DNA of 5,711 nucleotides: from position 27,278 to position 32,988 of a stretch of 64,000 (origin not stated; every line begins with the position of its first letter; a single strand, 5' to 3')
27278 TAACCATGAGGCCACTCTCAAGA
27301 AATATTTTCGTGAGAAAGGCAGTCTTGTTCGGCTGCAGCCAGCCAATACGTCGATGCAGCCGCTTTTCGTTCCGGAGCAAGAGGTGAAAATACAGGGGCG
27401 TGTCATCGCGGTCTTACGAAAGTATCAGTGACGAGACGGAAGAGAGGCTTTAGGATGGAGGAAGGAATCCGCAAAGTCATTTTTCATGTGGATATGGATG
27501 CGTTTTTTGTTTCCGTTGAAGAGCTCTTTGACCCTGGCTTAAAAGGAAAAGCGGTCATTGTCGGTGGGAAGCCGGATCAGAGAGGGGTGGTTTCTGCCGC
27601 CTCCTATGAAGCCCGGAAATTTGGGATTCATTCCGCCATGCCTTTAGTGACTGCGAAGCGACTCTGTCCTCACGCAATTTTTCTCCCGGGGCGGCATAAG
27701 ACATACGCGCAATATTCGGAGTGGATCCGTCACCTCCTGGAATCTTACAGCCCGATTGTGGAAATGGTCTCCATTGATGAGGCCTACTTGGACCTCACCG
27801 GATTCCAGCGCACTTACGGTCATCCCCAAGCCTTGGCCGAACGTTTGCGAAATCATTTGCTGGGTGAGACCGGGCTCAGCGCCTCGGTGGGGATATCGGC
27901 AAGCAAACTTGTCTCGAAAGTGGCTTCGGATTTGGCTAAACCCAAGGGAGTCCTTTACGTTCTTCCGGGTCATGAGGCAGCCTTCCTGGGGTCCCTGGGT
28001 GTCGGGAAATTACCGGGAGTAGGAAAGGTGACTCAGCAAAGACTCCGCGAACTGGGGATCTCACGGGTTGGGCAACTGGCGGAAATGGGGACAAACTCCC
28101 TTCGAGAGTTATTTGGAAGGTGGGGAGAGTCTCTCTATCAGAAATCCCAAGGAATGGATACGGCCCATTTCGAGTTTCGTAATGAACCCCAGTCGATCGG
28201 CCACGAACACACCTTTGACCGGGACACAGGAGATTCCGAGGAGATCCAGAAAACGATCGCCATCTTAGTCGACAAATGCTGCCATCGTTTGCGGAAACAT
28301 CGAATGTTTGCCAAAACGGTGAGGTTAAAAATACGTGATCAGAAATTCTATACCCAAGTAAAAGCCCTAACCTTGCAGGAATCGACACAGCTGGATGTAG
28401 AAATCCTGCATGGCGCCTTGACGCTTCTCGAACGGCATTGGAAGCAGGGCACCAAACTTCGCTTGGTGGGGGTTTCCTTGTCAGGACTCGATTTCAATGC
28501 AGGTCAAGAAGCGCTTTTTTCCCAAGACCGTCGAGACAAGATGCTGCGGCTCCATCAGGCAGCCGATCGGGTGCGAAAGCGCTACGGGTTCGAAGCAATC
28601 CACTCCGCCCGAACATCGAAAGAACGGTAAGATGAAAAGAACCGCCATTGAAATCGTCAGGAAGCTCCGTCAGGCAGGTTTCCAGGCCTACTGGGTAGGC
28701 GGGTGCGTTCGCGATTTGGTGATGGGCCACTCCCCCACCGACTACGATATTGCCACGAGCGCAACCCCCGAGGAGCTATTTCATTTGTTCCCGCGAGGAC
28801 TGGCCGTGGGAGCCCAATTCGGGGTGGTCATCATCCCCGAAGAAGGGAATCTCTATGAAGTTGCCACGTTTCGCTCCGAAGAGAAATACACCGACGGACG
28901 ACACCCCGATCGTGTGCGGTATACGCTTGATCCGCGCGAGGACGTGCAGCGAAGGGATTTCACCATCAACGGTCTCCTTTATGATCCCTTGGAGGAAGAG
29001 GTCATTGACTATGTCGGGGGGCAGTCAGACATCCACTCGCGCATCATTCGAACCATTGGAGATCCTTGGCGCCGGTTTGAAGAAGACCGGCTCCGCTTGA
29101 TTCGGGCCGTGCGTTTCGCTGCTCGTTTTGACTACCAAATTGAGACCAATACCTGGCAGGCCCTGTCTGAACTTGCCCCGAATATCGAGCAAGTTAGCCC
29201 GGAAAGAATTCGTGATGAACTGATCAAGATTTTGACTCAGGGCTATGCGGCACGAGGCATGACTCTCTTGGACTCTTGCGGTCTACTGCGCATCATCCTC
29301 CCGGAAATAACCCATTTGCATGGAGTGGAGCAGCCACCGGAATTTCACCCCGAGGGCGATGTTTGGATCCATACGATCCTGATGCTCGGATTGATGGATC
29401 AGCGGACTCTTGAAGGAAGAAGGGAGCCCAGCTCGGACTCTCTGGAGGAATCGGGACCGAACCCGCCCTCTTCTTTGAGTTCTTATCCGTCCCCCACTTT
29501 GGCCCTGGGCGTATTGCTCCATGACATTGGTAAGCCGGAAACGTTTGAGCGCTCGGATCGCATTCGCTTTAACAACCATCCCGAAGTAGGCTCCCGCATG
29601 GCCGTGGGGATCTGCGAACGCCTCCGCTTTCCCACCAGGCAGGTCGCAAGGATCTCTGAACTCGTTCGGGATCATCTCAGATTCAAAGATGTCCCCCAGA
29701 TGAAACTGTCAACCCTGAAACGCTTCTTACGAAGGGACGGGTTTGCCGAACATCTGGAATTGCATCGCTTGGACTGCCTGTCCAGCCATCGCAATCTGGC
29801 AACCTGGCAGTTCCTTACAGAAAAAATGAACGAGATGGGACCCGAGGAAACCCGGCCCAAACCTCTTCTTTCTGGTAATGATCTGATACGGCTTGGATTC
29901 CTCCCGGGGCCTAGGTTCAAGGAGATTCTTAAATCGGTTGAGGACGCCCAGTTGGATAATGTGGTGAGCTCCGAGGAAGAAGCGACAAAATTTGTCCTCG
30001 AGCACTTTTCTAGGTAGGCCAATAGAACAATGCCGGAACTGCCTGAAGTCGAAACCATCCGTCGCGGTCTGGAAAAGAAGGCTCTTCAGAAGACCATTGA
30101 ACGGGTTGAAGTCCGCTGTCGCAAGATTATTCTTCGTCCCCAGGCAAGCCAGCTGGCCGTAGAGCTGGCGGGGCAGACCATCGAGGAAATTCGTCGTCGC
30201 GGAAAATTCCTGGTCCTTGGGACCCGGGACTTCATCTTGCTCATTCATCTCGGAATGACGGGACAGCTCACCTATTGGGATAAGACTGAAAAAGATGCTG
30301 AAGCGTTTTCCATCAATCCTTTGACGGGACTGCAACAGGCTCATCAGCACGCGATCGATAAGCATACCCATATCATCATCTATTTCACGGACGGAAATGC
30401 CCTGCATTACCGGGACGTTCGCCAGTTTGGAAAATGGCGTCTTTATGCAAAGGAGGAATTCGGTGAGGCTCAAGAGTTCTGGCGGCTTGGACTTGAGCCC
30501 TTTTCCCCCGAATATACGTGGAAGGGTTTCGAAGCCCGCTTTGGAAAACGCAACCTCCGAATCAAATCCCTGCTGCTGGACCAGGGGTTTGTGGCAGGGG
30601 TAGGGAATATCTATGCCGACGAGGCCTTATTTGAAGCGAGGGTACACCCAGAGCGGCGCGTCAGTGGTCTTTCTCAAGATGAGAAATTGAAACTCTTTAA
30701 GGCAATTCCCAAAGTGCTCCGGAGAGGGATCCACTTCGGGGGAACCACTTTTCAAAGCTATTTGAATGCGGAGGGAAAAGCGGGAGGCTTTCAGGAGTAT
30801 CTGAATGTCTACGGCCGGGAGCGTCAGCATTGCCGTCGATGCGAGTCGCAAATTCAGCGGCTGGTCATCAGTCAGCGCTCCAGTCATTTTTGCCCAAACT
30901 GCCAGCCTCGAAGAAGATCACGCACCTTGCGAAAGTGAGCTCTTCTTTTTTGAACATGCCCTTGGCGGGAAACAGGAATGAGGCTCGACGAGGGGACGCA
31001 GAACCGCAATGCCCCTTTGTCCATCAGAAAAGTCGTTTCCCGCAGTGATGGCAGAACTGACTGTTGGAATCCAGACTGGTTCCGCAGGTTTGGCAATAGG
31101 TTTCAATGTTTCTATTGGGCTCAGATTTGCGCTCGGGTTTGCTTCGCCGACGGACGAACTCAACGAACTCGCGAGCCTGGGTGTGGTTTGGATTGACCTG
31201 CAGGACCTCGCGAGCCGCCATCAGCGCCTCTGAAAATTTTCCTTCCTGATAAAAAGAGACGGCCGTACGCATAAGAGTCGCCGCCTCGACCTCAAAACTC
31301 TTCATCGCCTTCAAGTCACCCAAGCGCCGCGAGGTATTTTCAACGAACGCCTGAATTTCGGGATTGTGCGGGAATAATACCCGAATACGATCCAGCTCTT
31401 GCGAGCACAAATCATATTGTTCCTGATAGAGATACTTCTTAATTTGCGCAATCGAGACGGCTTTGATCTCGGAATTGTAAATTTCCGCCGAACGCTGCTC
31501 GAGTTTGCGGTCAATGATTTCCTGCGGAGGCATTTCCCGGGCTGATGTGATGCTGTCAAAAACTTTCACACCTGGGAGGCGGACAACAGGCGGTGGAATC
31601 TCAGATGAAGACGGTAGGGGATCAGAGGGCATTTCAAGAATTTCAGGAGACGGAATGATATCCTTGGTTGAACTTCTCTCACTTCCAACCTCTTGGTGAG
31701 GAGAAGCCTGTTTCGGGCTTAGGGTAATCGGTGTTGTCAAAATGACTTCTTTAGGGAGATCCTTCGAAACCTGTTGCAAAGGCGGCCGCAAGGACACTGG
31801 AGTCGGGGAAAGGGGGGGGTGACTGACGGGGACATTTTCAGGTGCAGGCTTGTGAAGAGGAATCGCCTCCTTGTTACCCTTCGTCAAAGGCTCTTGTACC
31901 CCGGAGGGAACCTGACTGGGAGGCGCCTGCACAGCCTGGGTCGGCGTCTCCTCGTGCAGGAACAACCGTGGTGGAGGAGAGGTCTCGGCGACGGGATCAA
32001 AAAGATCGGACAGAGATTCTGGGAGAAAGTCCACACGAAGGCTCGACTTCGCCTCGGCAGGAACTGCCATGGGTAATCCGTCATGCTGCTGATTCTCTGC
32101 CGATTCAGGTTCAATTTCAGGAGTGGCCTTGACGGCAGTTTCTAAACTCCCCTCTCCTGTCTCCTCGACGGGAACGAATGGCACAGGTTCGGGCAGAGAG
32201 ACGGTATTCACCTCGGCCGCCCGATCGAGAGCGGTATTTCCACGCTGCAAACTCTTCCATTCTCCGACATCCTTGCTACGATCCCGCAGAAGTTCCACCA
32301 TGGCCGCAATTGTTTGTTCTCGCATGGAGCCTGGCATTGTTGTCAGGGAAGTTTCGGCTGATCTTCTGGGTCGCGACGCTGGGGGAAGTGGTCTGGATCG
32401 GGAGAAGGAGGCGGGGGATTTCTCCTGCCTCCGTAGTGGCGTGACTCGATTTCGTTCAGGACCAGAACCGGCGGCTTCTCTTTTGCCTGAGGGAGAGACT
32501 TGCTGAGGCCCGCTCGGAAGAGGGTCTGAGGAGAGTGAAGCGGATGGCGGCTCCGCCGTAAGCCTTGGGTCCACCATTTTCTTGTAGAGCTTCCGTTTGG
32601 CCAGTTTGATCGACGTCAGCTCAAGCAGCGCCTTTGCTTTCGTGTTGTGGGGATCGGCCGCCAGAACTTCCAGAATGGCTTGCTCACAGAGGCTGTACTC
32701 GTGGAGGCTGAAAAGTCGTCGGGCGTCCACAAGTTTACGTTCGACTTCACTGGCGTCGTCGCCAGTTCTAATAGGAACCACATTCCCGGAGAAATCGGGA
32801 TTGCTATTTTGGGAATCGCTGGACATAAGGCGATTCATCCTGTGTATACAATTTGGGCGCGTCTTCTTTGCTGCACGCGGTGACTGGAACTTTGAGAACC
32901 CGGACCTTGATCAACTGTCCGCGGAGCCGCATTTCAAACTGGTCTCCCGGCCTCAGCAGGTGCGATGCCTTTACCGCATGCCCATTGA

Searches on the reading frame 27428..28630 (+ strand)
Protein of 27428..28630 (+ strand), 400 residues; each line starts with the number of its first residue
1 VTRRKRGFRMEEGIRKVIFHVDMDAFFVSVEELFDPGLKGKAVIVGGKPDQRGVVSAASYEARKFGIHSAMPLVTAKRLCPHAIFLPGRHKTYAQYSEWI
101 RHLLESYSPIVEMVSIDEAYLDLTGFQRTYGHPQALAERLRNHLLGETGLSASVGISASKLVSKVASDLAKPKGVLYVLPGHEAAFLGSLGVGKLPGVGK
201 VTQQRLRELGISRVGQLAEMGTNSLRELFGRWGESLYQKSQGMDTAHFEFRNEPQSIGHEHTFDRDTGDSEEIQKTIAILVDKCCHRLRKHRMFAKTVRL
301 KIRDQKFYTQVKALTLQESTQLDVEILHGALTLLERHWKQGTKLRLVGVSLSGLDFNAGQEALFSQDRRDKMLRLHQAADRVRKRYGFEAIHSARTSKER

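Call 54: search_protein_families(library=pfam, proteins=[window:27428-28630:+], max_evalue=0.00001)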
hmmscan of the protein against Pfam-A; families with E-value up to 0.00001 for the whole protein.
window:27428-28630:+ (400 aa): 4 families
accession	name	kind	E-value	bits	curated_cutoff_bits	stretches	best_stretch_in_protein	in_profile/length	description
PF00817.25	IMS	-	5.7e-50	169.5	23.2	1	21-168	1-148/148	impB/mucB/samB family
PF11799.13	IMS_C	-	7.8e-26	91.1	20.7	1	254-360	1-106/109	impB/mucB/samB family C-terminal domain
PF21999.2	IMS_HHH_1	-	1.7e-10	41.6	27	1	194-244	2-53/53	DNA polymerase-iota, thumb domain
PF11798.14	IMS_HHH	-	5.2e-07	30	24.4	1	180-211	1-32/32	IMS family HHH motif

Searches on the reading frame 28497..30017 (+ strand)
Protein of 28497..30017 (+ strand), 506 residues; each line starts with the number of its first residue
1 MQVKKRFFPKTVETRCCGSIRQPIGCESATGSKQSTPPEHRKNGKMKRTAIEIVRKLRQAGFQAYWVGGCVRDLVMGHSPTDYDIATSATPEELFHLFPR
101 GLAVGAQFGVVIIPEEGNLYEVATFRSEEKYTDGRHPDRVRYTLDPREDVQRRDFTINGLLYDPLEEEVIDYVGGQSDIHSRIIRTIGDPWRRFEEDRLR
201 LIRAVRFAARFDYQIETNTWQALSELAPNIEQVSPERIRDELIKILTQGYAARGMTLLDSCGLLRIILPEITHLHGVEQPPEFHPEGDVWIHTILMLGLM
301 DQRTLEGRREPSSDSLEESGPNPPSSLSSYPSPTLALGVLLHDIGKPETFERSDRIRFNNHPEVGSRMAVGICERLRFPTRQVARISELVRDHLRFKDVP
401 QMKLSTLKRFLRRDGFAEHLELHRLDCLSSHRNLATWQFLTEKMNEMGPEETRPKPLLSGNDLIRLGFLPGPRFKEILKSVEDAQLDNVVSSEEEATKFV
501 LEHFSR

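Call 54: search_protein_families(library=pfam, proteins=[window:28497-30017:+], max_evalue=0.00001)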
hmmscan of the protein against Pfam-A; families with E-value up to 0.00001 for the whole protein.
window:28497-30017:+ (506 aa): 3 families
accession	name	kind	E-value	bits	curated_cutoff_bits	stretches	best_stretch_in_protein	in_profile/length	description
PF01743.26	PolyA_pol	-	3.5e-37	128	23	1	64-185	1-126/126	Poly A polymerase head domain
PF12627.12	PolyA_pol_RNAbd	-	1.2e-20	73.4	22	1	213-272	2-61/64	Probable RNA and SrmB- binding site of polymerase A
PF01966.28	HD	-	4.5e-07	30.6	22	1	335-405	27-101/116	HD domain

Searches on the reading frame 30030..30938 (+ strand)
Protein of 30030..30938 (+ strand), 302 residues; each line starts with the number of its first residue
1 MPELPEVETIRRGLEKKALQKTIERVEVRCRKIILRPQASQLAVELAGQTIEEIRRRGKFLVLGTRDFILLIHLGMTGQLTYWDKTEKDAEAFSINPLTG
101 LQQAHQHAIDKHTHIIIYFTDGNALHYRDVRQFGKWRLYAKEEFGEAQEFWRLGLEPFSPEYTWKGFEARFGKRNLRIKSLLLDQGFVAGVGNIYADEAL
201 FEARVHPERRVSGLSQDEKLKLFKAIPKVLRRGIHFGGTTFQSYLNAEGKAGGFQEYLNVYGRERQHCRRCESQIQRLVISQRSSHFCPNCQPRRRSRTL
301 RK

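Call 54: search_protein_families(library=pfam, proteins=[window:30030-30938:+], max_evalue=0.00001)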
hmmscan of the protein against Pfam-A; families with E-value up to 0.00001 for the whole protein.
window:30030-30938:+ (302 aa): 3 families
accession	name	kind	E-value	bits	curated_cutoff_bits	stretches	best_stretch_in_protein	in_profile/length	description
PF01149.29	Fapy_DNA_glyco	-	6.5e-34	117.5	25.5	1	1-136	1-117/117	Formamidopyrimidine-DNA glycosylase N-terminal domain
PF06831.19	H2TH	-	6.8e-25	87.3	34.7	1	153-242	1-90/93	Formamidopyrimidine-DNA glycosylase H2TH domain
PF06827.20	zf-FPG_IleRS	-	1.1e-06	28.8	21.3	1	268-294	4-30/30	Zinc finger found in FPG and IleRS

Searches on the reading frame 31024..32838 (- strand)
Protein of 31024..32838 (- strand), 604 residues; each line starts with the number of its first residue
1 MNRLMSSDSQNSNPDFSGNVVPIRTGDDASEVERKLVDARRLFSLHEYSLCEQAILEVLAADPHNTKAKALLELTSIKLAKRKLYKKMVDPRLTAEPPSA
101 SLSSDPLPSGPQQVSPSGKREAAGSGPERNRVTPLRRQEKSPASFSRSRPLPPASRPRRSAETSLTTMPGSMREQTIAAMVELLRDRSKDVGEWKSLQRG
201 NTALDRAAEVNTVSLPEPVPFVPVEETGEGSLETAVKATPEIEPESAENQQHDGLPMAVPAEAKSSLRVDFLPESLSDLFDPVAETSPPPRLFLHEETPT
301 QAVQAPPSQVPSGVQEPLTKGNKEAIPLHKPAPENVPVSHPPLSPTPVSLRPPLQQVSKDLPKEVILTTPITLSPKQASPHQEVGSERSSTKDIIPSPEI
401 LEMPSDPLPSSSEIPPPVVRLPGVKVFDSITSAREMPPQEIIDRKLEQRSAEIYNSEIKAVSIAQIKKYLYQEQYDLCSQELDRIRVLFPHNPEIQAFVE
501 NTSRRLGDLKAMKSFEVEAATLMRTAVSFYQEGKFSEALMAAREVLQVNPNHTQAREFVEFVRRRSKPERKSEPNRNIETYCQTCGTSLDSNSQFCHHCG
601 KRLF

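Call 54: search_protein_families(library=pfam, proteins=[window:31024-32838:-], max_evalue=0.00001)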
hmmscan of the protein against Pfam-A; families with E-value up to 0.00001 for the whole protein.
window:31024-32838:- (604 aa): 1 family
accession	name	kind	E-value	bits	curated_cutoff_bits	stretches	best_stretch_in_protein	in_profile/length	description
PF13240.11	Zn_Ribbon_1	-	4.4e-06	26.8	25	1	581-603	1-23/23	zinc-ribbon domain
